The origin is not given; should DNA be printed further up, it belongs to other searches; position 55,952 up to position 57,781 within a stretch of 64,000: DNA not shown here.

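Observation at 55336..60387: A candidate Pho-regulated module of a START lipid-binding protein, a PHP-phosphoesterase/GT4 fusion and a GH13 enzyme, directly downstream of a three-unit Pho-box-like array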

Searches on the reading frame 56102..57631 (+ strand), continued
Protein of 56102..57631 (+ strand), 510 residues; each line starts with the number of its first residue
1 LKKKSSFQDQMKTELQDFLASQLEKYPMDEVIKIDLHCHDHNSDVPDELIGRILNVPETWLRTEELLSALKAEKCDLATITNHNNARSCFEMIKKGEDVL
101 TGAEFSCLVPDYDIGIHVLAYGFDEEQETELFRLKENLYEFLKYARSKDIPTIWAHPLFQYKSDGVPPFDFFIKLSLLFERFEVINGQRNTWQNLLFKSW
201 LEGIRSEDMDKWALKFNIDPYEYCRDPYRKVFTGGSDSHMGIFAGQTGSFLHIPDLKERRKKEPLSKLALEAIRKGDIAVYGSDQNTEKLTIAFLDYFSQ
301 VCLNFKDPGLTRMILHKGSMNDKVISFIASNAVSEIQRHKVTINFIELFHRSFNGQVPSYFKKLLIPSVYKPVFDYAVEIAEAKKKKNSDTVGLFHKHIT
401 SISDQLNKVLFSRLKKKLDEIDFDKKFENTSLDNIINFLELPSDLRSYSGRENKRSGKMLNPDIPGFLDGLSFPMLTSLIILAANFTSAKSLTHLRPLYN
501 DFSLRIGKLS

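Call 53: fold_search(model_id=the predicted structure, library=pdb)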
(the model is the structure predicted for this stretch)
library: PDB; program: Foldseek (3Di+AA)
matches with E <= 10: 300; with E <= 0.001: 4
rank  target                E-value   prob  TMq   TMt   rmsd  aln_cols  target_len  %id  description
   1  7ug9                  1.9e-05  1.00  0.25  0.56   5.4       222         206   14  Crystal structure of RNase AM PHP domain (released 2022-08-31)
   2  3o0f                  1.5e-04  1.00  0.24  0.40   8.6       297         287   12  Crystal structure of a putative metal-dependent phosphoesterase (BAD_1165) from bifidobacterium adolescentis atcc 15703  (released 2010-08-25)
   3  3e0f                  2.0e-04  1.00  0.24  0.40   8.4       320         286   12  Crystal structure of a putative metal-dependent phosphoesterase (bad_1165) from bifidobacterium adolescentis atcc 15703  (released 2008-09-02)
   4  9etk                  7.2e-04  1.00  0.26  0.44   6.2       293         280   11  Crystal structure of Vibrio cholerae RNase AM (released 2024-09-11)
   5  2yb1                  1.0e-03  1.00  0.25  0.42  11.6       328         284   15  Structure of an amidohydrolase from Chromobacterium violaceum (EFI target EFI-500202) with bound Mn, AMP and phosphate. (released 2011-03-16)
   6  3f2b_A                3.4e-03  0.95  0.23  0.13  23.4       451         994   13  DNA Polymerase PolC from Geobacillus kaustophilus complex with DNA, dGTP, Mg and Zn (released 2009-01-20)
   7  3f2c_A                9.2e-03  0.91  0.23  0.13  22.9       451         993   13  DNA Polymerase PolC from Geobacillus kaustophilus complex with DNA, dGTP and Mn (released 2009-01-20)
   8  7pu7_A                4.1e-02  0.77  0.24  0.13  19.8       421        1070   10  DNA polymerase from M. tuberculosis (released 2022-02-23)
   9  5fkv_A                6.3e-02  0.54  0.23  0.12  23.3       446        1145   12  cryo-EM structure of the E. coli replicative DNA polymerase complex bound to DNA (DNA polymerase III alpha, beta, epsi (released 2015-11-25)
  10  5fkw_A                1.1e-01  0.47  0.23  0.14  23.6       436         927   10  cryo-EM structure of the E. coli replicative DNA polymerase complex bound to DNA (DNA polymerase III alpha, beta, epsi (released 2015-11-25)
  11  6z0c_C                2.2e-01  0.28  0.11  0.22  18.0       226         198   11  Structure of in silico modelled artificial Maquette-3 protein (released 2021-03-17)
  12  5vju                  2.3e-01  0.21  0.09  0.20  17.6       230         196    9  De Novo Photosynthetic Reaction Center Protein Variant Equipped with His-Tyr H-bond, Heme B, and Cd(II) ions (released 2018-04-25)
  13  6z0c_D                2.6e-01  0.54  0.12  0.28  16.4       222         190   11  Structure of in silico modelled artificial Maquette-3 protein (released 2021-03-17)
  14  6z0c_A                3.3e-01  0.25  0.11  0.22  18.3       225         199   11  Structure of in silico modelled artificial Maquette-3 protein (released 2021-03-17)
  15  8d9p                  3.6e-01  0.35  0.13  0.27  16.1       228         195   10  De Novo Photosynthetic Reaction Center Protein Equipped with Heme B and Mn(II) cations (released 2022-09-28)
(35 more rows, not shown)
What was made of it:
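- On PHP domain superfamily (Pfam PF02811): Foldseek top 5 are PHP proteins, E 2e-5 to 1e-3 (call 53).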

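Call 63: search_protein_families(library=pfam, alignment_id=A3, max_evalue=1)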
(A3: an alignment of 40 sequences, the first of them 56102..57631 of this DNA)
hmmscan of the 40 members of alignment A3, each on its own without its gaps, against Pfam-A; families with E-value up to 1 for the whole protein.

A. member 1, window:56102-57631:+ (510 aa): 0 families

B. families by the number of members that match (of 40 scanned): 24 families
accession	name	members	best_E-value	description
PF02811.25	PHP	8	0.013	PHP domain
PF13263.12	PHP_C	4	0.031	PHP-associated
PF02025.20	IL5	3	0.058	Interleukin 5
PF20155.4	TMP_3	2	0.017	Tape measure protein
PF25640.1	Crypto_dsRNA_S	2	0.027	Cryptosporidium parvum virus small dsRNA capsid protein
PF24434.1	DUF7557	2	0.11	Family of unknown function (DUF7557)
PF02637.23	GatB_Yqey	1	0.016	GatB domain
PF08641.17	Mis14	1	0.022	Kinetochore protein Mis14 like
PF09662.15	Phenyl_P_gamma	1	0.035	Phenylphosphate carboxylase gamma subunit (Phenyl_P_gamma)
PF07955.17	DUF1687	1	0.05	Protein of unknown function (DUF1687)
PF16278.11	zf-C2HE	1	0.057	C2HE / C2H2 / C2HC zinc-binding finger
PF25588.1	DUF7934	1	0.059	Family of unknown function (DUF7934)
PF00427.26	PBS_linker_poly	1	0.086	Phycobilisome Linker polypeptide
PF12949.13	HeH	1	0.11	HeH/LEM domain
PF20216.3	DUF6576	1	0.11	Family of unknown function (DUF6576)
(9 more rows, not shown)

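Call 70: find_encoding_contigs(protein=P0271, flank=8000, max_places=2)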
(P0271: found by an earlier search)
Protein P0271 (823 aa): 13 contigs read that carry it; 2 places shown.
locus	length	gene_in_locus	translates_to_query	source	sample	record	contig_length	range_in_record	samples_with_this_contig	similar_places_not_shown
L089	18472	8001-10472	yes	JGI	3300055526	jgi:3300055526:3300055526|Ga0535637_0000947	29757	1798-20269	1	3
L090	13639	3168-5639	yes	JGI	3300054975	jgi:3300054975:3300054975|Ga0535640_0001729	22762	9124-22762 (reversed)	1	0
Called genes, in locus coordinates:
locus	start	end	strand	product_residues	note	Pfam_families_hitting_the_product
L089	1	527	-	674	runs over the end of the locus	PF00535:Glycos_transf_2, PF13641:Glyco_tranf_2_3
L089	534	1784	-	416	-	PF13489:Methyltransf_23 (weak), PF08241:Methyltransf_11 (weak), PF08242:Methyltransf_12, PF13649:Methyltransf_25, PF13847:Methyltransf_31 (weak)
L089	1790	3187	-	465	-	PF00005:ABC_tran, PF13304:AAA_21 (faint), PF14524:Wzt_C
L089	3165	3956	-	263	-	PF01061:ABC2_membrane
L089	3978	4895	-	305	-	PF00483:NTP_transferase, PF12804:NTP_transf_3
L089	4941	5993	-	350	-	PF00106:adh_short (faint), PF01073:3Beta_HSD, PF01370:Epimerase, PF02719:Polysacc_synt_2, PF04321:RmlD_sub_bind, PF16363:GDP_Man_Dehyd, PF07993:NAD_binding_4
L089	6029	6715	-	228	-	PF13412:HTH_24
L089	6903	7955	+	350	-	PF13444:Acetyltransf_5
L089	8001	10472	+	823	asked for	PF13439:Glyco_transf_4, PF13579:Glyco_trans_4_4 (weak), PF20706:GT4-conflict, PF00534:Glycos_transf_1, PF13692:Glyco_trans_1_4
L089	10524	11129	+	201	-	PF00300:His_Phos_1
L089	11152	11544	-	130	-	PF00581:Rhodanese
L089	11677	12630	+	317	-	PF01965:DJ-1_PfpI, PF00165:HTH_AraC, PF12833:HTH_18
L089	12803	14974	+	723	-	PF04879:Molybdop_Fe4S4, PF00384:Molybdopterin, PF01568:Molydop_binding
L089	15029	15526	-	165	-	PF07866:DUF1653, PF03992:ABM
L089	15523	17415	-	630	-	PF02518:HATPase_c, PF00204:DNA_gyraseB, PF01751:Toprim, PF00986:DNA_gyraseB_C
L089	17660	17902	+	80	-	PF02609:Exonuc_VII_S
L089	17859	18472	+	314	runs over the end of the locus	PF00348:polyprenyl_synt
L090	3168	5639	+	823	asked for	PF13439:Glyco_transf_4, PF13579:Glyco_trans_4_4 (weak), PF20706:GT4-conflict, PF00534:Glycos_transf_1, PF13692:Glyco_trans_1_4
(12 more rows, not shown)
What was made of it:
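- The sister PHP-GT4 family of about 820 aa sits directly after an OlsB/GlsB-type N-acyltransferase in Cryomorphaceae (call 70).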

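Call 71: find_encoding_contigs(protein=P0241, flank=7000, max_places=1)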
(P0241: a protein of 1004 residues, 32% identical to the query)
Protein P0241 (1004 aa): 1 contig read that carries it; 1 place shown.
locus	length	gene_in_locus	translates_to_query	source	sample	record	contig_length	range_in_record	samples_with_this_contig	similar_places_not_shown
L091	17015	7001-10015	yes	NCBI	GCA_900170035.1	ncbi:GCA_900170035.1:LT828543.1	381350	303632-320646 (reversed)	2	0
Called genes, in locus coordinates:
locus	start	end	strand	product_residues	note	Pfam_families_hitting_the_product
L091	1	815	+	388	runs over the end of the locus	-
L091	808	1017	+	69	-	-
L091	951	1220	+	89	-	PF20068:Amphi-Trp (weak)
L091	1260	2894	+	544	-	PF01895:PhoU, PF02958:EcKL (weak), PF01636:APH (weak)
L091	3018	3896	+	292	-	PF08443:RimK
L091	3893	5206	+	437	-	PF27840:ScmC (weak), PF07475:Hpr_kinase_C (faint)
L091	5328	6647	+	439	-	PF01933:CofD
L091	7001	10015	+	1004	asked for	PF13439:Glyco_transf_4, PF13692:Glyco_trans_1_4, PF20706:GT4-conflict, PF00534:Glycos_transf_1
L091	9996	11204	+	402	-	PF04055:Radical_SAM, PF13353:Fer4_12 (weak)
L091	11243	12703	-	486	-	PF08323:Glyco_transf_5, PF13439:Glyco_transf_4 (faint), PF00534:Glycos_transf_1, PF13692:Glyco_trans_1_4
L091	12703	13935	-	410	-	PF00483:NTP_transferase, PF24894:Hexapep_GlmU, PF25247:LbH_GLGC (weak), PF25084:LbH_EIF2B, PF25087:GMPPB_C (weak)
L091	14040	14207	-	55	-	-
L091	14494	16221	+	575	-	PF02730:AFOR_N, PF01314:AFOR_C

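Call 72: find_encoding_contigs(protein=P0187, flank=7000, max_places=1)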
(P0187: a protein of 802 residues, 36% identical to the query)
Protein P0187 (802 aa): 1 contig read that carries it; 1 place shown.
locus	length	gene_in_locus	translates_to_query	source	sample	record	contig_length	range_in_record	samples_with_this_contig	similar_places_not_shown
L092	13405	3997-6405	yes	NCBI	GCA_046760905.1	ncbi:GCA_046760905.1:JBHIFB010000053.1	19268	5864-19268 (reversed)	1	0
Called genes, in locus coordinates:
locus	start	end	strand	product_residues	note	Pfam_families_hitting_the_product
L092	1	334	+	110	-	PF18962:Por_Secre_tail (weak), PF13860:FlgD_ig (weak)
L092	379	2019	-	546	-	PF14052:Caps_assemb_Wzi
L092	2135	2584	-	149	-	-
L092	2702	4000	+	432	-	PF13439:Glyco_transf_4, PF13579:Glyco_trans_4_4, PF20706:GT4-conflict, PF00534:Glycos_transf_1, PF13692:Glyco_trans_1_4, PF13524:Glyco_trans_1_2 (weak)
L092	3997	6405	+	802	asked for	PF13439:Glyco_transf_4, PF13579:Glyco_trans_4_4 (weak), PF20706:GT4-conflict, PF00534:Glycos_transf_1, PF13524:Glyco_trans_1_2 (weak), PF13692:Glyco_trans_1_4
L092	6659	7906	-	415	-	-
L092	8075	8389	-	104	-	PF00034:Cytochrom_C, PF13442:Cytochrome_CBB3 (faint)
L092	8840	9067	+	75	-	PF00534:Glycos_transf_1, PF13692:Glyco_trans_1_4 (faint)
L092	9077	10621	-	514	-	PF13517:FG-GAP_3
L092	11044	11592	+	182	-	PF05048:NosD (weak), PF13229:Beta_helix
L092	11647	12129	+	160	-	-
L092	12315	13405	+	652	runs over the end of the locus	-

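Call 73: find_encoding_contigs(protein=P0204, flank=7000, max_places=1)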
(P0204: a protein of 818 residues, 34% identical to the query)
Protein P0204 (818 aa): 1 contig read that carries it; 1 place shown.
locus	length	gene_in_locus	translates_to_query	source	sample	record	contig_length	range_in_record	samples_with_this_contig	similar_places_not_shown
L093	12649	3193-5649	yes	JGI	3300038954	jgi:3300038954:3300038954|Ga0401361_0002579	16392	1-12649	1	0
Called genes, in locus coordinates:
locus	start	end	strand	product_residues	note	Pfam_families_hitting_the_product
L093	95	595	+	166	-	PF04138:GtrA_DPMS_TM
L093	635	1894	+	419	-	PF01370:Epimerase, PF16363:GDP_Man_Dehyd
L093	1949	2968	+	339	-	PF13528:Glyco_trans_1_3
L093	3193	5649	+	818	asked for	PF13439:Glyco_transf_4, PF13579:Glyco_trans_4_4 (weak), PF20706:GT4-conflict, PF00534:Glycos_transf_1, PF13524:Glyco_trans_1_2 (weak), PF13692:Glyco_trans_1_4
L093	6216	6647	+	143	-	PF05443:ROS_MUCR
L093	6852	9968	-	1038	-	PF00873:ACR_tran, PF03176:MMPL (weak)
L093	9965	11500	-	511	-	PF19335:HMBD, PF25919:BSH_CusB, PF25973:BSH_CzcB, PF25869:3HB_CusB (weak), PF25954:Beta-barrel_RND_2, PF25967:RND-MFP_C (weak), PF25975:CzcB_C, PF25989:YknX_C, +1 more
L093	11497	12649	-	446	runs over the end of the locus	PF02321:OEP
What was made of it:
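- The sister family of about 800 aa sits in polysaccharide-type contexts: Wzi and a second GT4 in L092; GtrA, an epimerase and Glyco_trans_1_3 in L093; a Wzm/Wzt cluster near L089 (calls 70, 72, 73).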
